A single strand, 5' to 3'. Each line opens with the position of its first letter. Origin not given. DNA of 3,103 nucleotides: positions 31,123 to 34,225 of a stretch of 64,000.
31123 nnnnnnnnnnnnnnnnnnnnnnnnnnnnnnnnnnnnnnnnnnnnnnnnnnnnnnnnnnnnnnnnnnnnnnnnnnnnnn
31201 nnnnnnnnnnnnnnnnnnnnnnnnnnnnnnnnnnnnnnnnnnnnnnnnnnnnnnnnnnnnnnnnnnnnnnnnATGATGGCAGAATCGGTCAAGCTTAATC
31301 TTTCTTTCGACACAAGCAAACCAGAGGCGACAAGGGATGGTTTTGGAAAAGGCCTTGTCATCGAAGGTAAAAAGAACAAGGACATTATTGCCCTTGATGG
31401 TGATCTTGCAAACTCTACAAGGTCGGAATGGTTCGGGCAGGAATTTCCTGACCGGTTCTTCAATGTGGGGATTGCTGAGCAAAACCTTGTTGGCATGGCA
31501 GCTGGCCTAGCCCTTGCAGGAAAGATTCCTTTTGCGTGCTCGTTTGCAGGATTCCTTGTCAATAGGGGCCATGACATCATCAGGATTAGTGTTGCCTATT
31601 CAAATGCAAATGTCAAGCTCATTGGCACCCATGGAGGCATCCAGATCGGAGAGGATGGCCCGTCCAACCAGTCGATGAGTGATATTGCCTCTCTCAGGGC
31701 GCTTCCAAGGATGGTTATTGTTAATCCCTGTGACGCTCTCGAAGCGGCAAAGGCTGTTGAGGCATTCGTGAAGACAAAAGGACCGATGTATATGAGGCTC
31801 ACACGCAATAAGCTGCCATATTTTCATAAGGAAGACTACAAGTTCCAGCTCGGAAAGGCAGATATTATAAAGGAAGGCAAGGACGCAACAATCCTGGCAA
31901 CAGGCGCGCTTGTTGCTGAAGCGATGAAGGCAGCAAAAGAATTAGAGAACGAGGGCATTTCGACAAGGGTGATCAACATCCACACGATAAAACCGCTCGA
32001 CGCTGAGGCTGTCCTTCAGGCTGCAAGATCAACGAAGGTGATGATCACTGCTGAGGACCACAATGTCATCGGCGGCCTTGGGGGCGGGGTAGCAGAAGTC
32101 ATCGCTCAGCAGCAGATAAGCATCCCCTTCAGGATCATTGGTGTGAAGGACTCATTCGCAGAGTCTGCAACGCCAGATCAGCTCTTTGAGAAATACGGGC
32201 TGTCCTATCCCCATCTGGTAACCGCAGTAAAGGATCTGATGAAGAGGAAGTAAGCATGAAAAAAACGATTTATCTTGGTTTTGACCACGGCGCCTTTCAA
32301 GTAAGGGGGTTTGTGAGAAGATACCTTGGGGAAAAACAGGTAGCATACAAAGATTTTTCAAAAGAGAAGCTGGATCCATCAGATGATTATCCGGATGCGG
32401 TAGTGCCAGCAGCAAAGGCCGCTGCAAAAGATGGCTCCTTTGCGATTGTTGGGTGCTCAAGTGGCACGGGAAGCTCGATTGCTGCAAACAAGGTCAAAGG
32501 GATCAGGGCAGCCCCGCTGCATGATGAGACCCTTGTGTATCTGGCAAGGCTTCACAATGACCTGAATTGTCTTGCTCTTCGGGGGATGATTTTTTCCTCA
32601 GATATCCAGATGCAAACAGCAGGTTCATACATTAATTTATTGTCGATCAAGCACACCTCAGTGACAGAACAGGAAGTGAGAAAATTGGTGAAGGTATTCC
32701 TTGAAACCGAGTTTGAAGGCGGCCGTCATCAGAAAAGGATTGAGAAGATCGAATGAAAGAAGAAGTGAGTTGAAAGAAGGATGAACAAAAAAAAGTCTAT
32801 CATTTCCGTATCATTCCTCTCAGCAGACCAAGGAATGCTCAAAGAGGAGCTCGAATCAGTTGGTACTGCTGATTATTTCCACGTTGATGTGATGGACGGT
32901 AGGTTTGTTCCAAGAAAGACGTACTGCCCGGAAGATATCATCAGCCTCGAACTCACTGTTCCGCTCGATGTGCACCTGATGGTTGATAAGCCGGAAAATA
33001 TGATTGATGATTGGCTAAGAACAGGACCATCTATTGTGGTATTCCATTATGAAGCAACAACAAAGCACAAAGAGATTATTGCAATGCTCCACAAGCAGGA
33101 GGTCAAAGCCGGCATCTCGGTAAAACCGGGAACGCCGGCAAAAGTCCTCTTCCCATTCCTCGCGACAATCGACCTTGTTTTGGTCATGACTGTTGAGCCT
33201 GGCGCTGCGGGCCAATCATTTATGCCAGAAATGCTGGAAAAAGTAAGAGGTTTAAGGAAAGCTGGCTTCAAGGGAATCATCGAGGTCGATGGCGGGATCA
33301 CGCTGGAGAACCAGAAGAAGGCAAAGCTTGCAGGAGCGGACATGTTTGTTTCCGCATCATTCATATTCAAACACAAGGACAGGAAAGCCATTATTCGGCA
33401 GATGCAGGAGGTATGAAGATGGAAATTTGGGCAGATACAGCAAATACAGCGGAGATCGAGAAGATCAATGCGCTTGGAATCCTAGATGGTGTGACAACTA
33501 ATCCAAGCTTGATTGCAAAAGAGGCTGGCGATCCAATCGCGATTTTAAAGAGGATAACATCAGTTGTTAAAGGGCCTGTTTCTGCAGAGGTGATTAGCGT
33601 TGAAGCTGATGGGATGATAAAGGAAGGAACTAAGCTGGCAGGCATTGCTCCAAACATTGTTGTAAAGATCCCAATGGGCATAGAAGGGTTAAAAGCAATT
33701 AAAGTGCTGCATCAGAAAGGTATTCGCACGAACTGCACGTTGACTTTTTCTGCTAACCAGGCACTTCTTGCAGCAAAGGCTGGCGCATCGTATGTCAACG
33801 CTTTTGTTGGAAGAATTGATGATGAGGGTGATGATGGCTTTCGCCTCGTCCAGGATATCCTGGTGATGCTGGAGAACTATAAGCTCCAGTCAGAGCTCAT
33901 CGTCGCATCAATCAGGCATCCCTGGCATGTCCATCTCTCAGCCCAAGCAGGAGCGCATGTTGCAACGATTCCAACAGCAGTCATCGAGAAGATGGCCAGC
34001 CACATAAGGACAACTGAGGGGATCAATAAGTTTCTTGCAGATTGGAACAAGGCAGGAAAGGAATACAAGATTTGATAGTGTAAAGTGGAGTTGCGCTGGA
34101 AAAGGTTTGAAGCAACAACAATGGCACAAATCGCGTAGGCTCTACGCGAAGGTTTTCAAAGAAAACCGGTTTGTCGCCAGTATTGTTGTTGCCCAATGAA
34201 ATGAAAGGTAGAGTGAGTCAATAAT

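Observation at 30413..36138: Non-oxidative pentose-phosphate genes plus GlpX-type bisphosphatase and FbaB aldolase placed directly downstream of the heptose cassette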

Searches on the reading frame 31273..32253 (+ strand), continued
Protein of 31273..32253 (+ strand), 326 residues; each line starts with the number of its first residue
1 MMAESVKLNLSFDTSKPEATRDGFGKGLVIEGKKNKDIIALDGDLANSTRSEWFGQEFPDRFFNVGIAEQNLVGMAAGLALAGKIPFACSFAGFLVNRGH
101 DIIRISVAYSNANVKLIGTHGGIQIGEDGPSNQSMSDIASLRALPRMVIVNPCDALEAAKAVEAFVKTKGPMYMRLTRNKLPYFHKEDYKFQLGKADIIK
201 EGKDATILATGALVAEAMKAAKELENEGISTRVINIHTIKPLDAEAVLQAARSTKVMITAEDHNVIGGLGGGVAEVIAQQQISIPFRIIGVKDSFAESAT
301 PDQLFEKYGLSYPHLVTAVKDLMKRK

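Call 33: find_encoding_contigs(protein=P0310, flank=10000, max_places=1)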
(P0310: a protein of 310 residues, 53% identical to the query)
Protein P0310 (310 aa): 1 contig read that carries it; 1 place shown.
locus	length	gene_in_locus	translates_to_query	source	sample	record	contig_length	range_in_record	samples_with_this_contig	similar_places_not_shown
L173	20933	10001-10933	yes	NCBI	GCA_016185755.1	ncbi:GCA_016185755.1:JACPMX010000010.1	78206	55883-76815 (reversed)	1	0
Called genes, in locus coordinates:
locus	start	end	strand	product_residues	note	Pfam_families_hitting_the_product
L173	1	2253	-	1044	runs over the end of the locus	PF01832:Glucosaminidase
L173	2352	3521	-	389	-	-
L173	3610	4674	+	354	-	PF26356:Pelota_N, PF03464:eRF1_2, PF03465:eRF1_3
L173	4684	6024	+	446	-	-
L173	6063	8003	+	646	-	PF16177:ACAS_N, PF00501:AMP-binding, PF13193:AMP-binding_C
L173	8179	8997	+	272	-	PF01978:TrmB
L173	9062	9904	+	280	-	PF00456:Transketolase_N, PF13292:DXP_synthase_N, PF00676:E1_dh (weak), PF02775:TPP_enzyme_C (faint)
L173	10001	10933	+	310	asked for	PF02779:Transket_pyr, PF02780:Transketolase_C, PF22613:Transketolase_C_1 (weak), PF17147:PFOR_II (weak)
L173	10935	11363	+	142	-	PF00892:EamA, PF06800:Sugar_transport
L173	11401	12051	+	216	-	PF00923:TAL_FSA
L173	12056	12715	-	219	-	-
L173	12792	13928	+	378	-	PF01926:MMR_HSR1, PF02421:FeoB_N, PF16897:MMR_HSR1_Xtn, PF02824:TGS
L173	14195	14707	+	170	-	PF13238:AAA_18 (weak), PF01202:SKI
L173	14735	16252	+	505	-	PF10771:DUF2582 (faint), PF00152:tRNA-synt_2 (faint), PF01409:tRNA-synt_2d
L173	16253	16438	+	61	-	-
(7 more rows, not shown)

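Call 43: find_encoding_contigs(protein=P0253, flank=10000, max_places=1)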
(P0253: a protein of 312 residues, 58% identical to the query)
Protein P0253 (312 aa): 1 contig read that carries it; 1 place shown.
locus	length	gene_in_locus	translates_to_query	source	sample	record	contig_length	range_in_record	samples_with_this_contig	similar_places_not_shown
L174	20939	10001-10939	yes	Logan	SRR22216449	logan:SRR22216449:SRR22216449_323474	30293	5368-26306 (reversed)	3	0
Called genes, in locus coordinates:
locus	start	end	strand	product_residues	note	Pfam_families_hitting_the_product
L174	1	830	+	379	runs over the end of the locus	PF01266:DAO (faint), PF01494:FAD_binding_3, PF03486:HI0933_like (faint), PF05834:Lycopene_cycl (faint), PF07992:Pyr_redox_2 (weak), PF12831:FAD_oxidored (weak), PF13450:NAD_binding_8 (weak)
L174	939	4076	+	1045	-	PF02516:STT3, PF21436:STT3-PglB_core (weak)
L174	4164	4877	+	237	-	PF00535:Glycos_transf_2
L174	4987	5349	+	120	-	PF10066:DUF2304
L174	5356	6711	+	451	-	PF01075:Glyco_transf_9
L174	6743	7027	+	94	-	-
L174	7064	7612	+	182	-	PF01909:NTP_transf_2, PF18765:Polbeta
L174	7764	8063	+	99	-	-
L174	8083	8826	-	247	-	PF00483:NTP_transferase, PF12804:NTP_transf_3 (weak)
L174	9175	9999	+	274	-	PF00456:Transketolase_N, PF13292:DXP_synthase_N, PF00676:E1_dh, PF02775:TPP_enzyme_C (weak)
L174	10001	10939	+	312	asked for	PF02779:Transket_pyr, PF02780:Transketolase_C, PF17147:PFOR_II (weak), PF22613:Transketolase_C_1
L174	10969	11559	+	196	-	PF13580:SIS_2, PF01380:SIS (weak)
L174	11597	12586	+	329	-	PF00294:PfkB, PF08543:Phos_pyr_kin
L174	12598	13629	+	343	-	PF01467:CTP_transf_like, PF00702:Hydrolase, PF13419:HAD_2, PF08645:PNK3P (weak), PF13242:Hydrolase_like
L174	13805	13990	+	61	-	-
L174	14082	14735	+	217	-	-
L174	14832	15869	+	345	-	PF01073:3Beta_HSD, PF01370:Epimerase, PF02719:Polysacc_synt_2, PF04321:RmlD_sub_bind, PF07993:NAD_binding_4, PF13460:NAD_binding_10 (faint), PF16363:GDP_Man_Dehyd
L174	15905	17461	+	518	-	-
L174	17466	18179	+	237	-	PF00535:Glycos_transf_2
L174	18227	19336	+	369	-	PF01075:Glyco_transf_9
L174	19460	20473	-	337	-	PF00535:Glycos_transf_2, PF13641:Glyco_tranf_2_3, PF13632:Glyco_trans_2_3 (weak)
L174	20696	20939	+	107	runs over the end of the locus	PF00085:Thioredoxin (weak)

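Call 52: search_protein_families(library=pfam, proteins=[L097:11005-11679:+, L097:17352-18563:+], max_evalue=0.00001)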
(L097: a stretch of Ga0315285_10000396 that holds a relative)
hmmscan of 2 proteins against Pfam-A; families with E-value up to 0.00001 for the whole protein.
L097:11005-11679:+ (224 aa): 2 families
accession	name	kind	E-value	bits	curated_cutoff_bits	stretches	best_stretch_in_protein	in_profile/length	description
PF00005.33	ABC_tran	-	1.4e-35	123.3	25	1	20-165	3-136/137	ABC transporter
PF13304.12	AAA_21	-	7.6e-08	33.2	27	0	133-199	233-302/304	AAA domain, putative AbiEii toxin, Type IV TA system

L097:17352-18563:+ (403 aa): 0 families

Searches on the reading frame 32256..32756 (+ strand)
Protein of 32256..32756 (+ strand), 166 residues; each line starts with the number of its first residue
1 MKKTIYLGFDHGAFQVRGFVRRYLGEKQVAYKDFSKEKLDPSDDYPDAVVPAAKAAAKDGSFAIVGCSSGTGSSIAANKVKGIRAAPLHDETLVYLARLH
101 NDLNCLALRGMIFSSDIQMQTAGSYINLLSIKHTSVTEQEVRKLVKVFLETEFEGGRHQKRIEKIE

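Call 3: search_protein_families(library=pfam, proteins=[window:32256-32756:+])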
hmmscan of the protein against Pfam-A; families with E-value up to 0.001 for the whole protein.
window:32256-32756:+ (166 aa): 1 family
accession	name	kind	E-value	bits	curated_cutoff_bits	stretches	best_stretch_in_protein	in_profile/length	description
PF02502.23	LacAB_rpiB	-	1.9e-37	128.7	24.7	1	5-165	1-138/138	Ribose/Galactose Isomerase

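Call 5: search_protein_families(library=ncbifam, proteins=[window:32256-32756:+])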
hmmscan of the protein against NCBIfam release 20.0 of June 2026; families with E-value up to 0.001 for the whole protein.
window:32256-32756:+ (166 aa): 12 families
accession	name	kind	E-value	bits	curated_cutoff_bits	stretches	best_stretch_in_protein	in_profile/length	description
NF004051.0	PRK05571.1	subfamily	2.6e-36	124.6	135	2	3-125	2-125/149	ribose-5-phosphate isomerase B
TIGR00689.1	rpiB_lacA_lacB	subfamily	2.6e-35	121.5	88.3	2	5-122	1-119/145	RpiB/LacA/LacB family sugar-phosphate isomerase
TIGR02133.1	RPI_actino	equivalog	2.8e-28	98.6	168.2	1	5-125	3-124/148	ribose-5-phosphate isomerase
TIGR01120.1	rpiB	equivalog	2.2e-25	89.3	138.65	2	5-113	2-110/143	ribose 5-phosphate isomerase B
NF006380.0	PRK08621.1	equivalog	4.9e-19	69.1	164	1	5-127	3-123/142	galactose-6-phosphate isomerase subunit LacA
TIGR01118.1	lacA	equivalog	7.6e-13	48.8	181.1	1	5-118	3-114/141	galactose-6-phosphate isomerase subunit LacA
NF009257.0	PRK12613.1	equivalog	2.1e-12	47.4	243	1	4-118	2-113/141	galactose-6-phosphate isomerase subunit LacA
NF006381.0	PRK08622.1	equivalog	2.1e-09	37.4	234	1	52-145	50-142/171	galactose-6-phosphate isomerase subunit LacB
NF051858.1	EryPhIsonDerIRhiz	equivalog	6.1e-09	36.1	240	1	19-126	17-126/150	D-erythrulose-4-phosphate isomerase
TIGR01119.1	lacB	equivalog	3e-05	23.8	312.55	1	7-134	5-131/171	galactose-6-phosphate isomerase subunit LacB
NF006753.0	PRK09273.1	equivalog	0.00068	19.1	137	1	60-108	64-112/211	hypothetical protein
NF009258.0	PRK12615.1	equivalog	0.00069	19.5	325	1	60-127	58-125/171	galactose-6-phosphate isomerase subunit LacB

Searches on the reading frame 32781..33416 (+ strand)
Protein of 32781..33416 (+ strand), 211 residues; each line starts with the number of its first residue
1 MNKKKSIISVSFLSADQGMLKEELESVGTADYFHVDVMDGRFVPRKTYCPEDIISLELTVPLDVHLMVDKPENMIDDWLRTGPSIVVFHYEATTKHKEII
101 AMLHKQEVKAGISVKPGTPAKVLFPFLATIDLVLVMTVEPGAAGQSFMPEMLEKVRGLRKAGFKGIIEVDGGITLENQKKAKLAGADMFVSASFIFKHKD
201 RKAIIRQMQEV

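Call 3: search_protein_families(library=pfam, proteins=[window:32781-33416:+])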
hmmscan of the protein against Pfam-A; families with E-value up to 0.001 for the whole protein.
window:32781-33416:+ (211 aa): 1 family
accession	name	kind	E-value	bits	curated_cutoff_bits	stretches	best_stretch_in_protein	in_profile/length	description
PF00834.25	Ribul_P_3_epim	-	2.1e-55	187.6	21.1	1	8-196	2-198/198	Ribulose-phosphate 3 epimerase family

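Call 5: search_protein_families(library=ncbifam, proteins=[window:32781-33416:+])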
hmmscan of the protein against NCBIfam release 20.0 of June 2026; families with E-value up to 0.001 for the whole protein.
window:32781-33416:+ (211 aa): 6 families
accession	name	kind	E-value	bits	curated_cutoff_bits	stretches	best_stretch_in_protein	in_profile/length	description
NF004076.0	PRK05581.1-4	subfamily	4.7e-58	196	165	1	3-209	2-216/221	ribulose-phosphate 3-epimerase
TIGR01163.1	rpe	equivalog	1.8e-57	194.1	212.6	1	8-209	2-211/211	ribulose-phosphate 3-epimerase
NF007266.0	PRK09722.1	equivalog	3.7e-41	141.1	271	1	5-200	2-206/230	D-allulose 6-phosphate 3-epimerase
NF005944.0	PRK08005.1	equivalog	1.9e-23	82.8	376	1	8-208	3-207/210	ribulose-phosphate 3 epimerase family protein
NF005986.0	PRK08091.1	equivalog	5.6e-21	75.6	264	1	4-205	11-220/229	ribulose-phosphate 3-epimerase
NF010658.0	PRK14057.1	equivalog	4.2e-13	49.4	530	1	30-198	46-227/254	epimerase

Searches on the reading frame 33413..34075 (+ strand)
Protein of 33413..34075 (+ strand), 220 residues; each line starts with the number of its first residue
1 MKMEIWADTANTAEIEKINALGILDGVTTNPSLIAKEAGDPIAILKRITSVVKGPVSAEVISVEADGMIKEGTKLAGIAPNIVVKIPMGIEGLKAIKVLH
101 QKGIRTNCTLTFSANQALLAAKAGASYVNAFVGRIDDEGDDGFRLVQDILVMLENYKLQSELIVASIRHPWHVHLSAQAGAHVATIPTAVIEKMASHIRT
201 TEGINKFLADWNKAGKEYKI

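Call 3: search_protein_families(library=pfam, proteins=[window:33413-34075:+])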
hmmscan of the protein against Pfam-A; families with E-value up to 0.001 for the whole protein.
window:33413-34075:+ (220 aa): 1 family
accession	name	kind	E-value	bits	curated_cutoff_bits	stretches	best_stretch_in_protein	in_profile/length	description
PF00923.25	TAL_FSA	-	4.1e-54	184.3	27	1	5-216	1-283/285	Transaldolase/Fructose-6-phosphate aldolase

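Call 5: search_protein_families(library=ncbifam, proteins=[window:33413-34075:+])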
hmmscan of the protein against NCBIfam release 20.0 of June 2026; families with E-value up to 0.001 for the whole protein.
window:33413-34075:+ (220 aa): 11 families
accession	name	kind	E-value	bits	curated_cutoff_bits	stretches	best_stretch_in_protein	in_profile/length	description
TIGR00875.1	fsa_talC_mipB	equivalog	1.7e-85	285.8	245.95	1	3-214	1-212/213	fructose-6-phosphate aldolase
NF009296.0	PRK12653.1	subfamily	3.9e-45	154.3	306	1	3-214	1-214/220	fructose-6-phosphate aldolase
NF009299.0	PRK12656.1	equivalog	1.9e-26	92.9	214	1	3-216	1-218/222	fructose-6-phosphate aldolase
TIGR02134.1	transald_staph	equivalog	1.1e-22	80.9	281.95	1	2-197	5-209/236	transaldolase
TIGR00874.1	talAB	equivalog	2.2e-17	63.4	396.2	1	52-197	87-253/317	transaldolase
NF008965.0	PRK12309.1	equivalog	1e-13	51.1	550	1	42-195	81-257/392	transaldolase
NF009001.0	PRK12346.1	subfamily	9.4e-13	48.4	439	1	81-195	127-252/316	transaldolase A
NF002881.0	PRK03343.1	subfamily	6.3e-10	38.7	367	1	47-123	98-179/370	transaldolase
NF003026.0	PRK03903.1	equivalog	2.7e-08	33.4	344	1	62-123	103-166/323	transaldolase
TIGR00876.1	tal_mycobact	equivalog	6.4e-07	29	233.75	1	56-117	96-162/350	transaldolase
NF007080.0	PRK09533.1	equivalog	7.6e-06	24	712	1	54-121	105-177/949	bifunctional transaldolase/phosoglucose isomerase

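Call 69: search_solved_structures(query=window:33413-34075:+, max_evalue=1e-20, show_alignments=0)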
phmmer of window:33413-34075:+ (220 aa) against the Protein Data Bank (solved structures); distinct sequences matched with E-value up to 1e-20: 26.
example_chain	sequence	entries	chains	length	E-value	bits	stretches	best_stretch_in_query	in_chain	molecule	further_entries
3r8r_A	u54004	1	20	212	9.9e-67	227.7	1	5-213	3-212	Transaldolase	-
1vpx_A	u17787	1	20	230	8.9e-64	218.1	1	3-214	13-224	PROTEIN (Transaldolase (EC 2.2.1.2))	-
3s0c_A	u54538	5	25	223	7.3e-61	208.6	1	3-218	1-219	Probable transaldolase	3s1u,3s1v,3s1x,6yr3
6yrm_A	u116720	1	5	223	7.5e-61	208.5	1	3-218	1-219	Probable transaldolase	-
6yrt_A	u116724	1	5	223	9.9e-61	208.1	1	3-218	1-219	Transaldolase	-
4xz9_A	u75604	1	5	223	5e-60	205.8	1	3-218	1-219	Probable transaldolase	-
3s1w_A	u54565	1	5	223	5.3e-60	205.8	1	3-218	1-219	Probable transaldolase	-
6ys0_A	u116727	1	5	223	1e-59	204.8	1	3-218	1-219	Probable transaldolase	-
6yre_A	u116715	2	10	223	2.2e-59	203.7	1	3-218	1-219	Probable transaldolase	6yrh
9ui2_A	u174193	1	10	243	4.5e-58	199.5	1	3-214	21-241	Probable transaldolase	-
1wx0_A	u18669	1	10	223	6.4e-58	198.9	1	3-214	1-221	transaldolase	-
8bc3_A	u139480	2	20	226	8.5e-36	126.7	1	6-214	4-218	BmSF-TAL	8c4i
8bc4_A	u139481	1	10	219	1.3e-35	126.1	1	6-212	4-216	Transaldolase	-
8bc2_A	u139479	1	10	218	2.7e-34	121.8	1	6-212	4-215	Transaldolase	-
4rxg_A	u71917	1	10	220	5.3e-34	120.9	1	3-214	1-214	Fructose-6-phosphate aldolase 1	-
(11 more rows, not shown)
